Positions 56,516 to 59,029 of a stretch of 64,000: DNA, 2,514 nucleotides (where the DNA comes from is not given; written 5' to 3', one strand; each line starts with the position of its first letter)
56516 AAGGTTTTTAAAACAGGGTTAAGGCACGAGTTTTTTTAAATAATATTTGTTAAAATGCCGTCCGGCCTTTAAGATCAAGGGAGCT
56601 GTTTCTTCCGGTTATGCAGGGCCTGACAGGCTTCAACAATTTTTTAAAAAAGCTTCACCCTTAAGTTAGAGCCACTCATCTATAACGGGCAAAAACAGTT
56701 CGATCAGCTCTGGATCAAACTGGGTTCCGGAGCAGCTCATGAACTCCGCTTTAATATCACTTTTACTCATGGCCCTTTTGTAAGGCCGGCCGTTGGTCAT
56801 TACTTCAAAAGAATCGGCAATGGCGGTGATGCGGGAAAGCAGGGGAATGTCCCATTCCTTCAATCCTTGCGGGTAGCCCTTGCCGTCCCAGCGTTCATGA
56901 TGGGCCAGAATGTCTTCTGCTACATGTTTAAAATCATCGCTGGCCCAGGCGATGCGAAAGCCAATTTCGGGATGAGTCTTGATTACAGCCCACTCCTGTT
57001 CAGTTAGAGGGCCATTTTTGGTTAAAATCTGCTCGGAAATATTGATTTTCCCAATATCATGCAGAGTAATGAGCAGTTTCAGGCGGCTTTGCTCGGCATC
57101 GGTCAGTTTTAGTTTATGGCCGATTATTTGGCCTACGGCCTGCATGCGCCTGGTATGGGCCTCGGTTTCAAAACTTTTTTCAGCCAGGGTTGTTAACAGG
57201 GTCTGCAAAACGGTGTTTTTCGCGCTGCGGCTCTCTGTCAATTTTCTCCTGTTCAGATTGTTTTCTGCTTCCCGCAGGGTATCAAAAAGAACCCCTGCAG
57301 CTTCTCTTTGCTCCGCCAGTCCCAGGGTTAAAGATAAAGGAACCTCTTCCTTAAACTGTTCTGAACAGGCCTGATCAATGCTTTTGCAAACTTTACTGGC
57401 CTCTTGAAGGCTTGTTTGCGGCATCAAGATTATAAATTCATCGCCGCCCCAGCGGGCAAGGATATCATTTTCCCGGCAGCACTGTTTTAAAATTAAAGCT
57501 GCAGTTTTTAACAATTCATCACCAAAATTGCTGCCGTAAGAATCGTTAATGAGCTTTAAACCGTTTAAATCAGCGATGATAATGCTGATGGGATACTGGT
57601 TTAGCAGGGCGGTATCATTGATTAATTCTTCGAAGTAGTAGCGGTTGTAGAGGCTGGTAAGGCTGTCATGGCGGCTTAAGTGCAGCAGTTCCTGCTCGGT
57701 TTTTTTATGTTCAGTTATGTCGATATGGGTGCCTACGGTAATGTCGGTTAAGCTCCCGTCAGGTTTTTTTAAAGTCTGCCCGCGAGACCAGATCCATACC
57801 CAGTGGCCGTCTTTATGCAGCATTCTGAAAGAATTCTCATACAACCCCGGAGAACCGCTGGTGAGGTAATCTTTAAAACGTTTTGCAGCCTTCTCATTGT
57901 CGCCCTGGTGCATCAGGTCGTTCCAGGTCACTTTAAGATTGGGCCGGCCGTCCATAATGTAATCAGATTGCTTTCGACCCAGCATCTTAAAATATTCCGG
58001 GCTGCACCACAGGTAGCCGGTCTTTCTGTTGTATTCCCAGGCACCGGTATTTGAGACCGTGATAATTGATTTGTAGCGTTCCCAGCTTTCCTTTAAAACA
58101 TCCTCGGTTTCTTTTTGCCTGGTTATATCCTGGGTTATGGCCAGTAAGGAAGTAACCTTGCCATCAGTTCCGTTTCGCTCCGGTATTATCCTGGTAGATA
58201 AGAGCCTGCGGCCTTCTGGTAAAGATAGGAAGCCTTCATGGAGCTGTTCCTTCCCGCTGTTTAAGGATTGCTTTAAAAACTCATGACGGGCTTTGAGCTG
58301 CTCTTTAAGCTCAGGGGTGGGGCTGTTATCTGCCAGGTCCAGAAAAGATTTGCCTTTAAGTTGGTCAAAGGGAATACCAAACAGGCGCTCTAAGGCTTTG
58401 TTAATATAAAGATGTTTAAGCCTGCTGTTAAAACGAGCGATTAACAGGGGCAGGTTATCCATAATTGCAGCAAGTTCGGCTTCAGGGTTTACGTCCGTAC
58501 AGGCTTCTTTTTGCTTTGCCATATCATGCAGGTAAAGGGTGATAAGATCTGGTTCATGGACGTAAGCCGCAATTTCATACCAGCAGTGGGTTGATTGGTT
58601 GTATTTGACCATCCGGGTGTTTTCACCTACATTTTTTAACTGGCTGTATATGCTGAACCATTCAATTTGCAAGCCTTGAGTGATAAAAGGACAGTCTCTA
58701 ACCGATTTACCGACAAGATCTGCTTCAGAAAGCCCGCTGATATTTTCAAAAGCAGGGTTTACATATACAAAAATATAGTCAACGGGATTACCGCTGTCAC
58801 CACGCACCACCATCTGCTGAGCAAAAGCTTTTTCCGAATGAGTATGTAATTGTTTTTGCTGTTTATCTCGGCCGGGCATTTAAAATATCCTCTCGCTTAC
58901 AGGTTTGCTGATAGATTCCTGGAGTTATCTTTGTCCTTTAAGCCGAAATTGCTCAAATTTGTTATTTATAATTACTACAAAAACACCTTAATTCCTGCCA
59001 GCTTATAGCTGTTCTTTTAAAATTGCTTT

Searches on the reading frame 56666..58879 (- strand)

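Call 39: search_protein_families(library=pfam, proteins=[window:56666-58879:-], max_evalue=0.001)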
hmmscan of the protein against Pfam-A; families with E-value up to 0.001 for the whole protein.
window:56666-58879:- (737 aa): 9 families
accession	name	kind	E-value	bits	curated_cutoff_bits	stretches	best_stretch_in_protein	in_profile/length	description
PF00990.26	GGDEF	-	1.2e-31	110.1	23.8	1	403-548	2-157/161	Diguanylate cyclase, GGDEF domain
PF13487.12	HD_5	-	9.1e-30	104.1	27.2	1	565-725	7-170/170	HD domain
PF08447.18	PAS_3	-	1.8e-18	67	25.6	1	291-377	3-82/89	PAS fold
PF01966.28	HD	-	2.6e-14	53.9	22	1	574-694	3-116/116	HD domain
PF13426.13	PAS_9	-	4.7e-14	53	27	1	157-253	14-102/103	PAS domain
PF08448.16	PAS_4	-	1.1e-13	51.8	23.1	1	141-256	2-109/110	PAS fold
PF00989.32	PAS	-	4.7e-12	46.3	22.6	1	135-199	2-66/113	PAS fold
PF13188.13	PAS_8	-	1.3e-11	44.4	21.8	0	136-185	3-52/65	PAS domain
PF14598.12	PAS_11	-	3.5e-06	27.4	25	1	317-391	35-107/109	PAS domain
